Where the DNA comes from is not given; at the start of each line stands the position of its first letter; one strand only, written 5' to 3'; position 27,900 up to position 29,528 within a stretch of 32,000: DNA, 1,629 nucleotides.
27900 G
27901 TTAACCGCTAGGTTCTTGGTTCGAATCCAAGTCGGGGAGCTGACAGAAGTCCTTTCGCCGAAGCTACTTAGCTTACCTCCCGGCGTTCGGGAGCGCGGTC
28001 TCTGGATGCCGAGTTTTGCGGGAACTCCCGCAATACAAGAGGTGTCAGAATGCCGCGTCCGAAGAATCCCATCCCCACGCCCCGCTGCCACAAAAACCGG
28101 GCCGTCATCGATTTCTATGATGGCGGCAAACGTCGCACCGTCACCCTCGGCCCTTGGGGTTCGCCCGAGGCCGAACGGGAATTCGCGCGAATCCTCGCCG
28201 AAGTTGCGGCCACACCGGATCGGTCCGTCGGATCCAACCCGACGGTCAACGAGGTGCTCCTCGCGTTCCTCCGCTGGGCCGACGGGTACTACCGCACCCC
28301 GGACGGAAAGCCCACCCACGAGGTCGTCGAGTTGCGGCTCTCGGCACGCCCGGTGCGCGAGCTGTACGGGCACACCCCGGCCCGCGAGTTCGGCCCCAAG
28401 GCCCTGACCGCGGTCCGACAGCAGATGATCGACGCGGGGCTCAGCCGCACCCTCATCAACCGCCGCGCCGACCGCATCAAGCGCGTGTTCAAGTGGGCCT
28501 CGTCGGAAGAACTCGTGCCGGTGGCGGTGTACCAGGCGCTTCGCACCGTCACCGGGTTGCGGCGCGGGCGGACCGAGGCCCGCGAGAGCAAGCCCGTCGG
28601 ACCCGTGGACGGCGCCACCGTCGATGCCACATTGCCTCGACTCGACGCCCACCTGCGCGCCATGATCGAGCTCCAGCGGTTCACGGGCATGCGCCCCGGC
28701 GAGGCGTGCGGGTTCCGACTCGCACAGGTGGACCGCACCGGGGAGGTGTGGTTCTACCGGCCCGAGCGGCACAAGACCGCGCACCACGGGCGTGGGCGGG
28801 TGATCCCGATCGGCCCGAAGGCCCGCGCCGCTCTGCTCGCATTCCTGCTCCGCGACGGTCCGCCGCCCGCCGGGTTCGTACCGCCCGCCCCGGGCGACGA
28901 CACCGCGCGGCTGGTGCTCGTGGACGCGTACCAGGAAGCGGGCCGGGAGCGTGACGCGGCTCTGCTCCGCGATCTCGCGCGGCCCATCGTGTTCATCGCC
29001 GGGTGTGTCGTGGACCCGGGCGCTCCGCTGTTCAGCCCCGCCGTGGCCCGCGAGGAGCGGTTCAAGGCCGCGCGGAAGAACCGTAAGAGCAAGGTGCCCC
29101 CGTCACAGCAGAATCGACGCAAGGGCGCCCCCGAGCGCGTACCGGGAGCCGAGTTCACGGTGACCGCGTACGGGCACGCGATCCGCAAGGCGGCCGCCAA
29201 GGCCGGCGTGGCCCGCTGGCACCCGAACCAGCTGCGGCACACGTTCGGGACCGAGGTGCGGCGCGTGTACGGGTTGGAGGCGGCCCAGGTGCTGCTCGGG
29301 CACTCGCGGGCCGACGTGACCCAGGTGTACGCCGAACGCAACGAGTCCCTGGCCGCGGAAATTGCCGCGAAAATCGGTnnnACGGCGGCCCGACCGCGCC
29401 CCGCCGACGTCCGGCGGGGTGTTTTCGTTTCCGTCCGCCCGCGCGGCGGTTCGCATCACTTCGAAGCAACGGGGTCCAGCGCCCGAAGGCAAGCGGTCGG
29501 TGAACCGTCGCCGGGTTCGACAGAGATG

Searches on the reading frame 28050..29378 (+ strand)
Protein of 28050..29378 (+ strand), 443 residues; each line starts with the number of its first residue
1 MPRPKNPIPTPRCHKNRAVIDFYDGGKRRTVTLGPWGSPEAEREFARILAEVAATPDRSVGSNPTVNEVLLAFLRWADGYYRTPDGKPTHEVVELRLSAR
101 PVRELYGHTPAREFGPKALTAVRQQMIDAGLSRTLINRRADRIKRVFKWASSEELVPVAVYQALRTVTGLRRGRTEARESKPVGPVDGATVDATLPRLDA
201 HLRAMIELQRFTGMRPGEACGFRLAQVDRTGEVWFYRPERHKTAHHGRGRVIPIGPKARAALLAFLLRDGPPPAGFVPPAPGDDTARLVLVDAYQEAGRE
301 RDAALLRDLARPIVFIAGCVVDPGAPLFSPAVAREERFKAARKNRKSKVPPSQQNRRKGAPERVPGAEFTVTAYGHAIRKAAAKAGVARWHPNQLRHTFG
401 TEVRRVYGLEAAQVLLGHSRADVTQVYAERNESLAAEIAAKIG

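Call 26: search_protein_families(library=pfam, proteins=[window:28050-29378:+], max_evalue=0.01)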
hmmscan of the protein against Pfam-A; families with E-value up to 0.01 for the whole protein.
window:28050-29378:+ (443 aa): 1 family
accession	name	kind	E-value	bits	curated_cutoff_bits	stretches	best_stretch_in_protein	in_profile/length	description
PF00589.27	Phage_integrase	-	1.1e-16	61.5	27.1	2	371-431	107-169/172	Phage integrase family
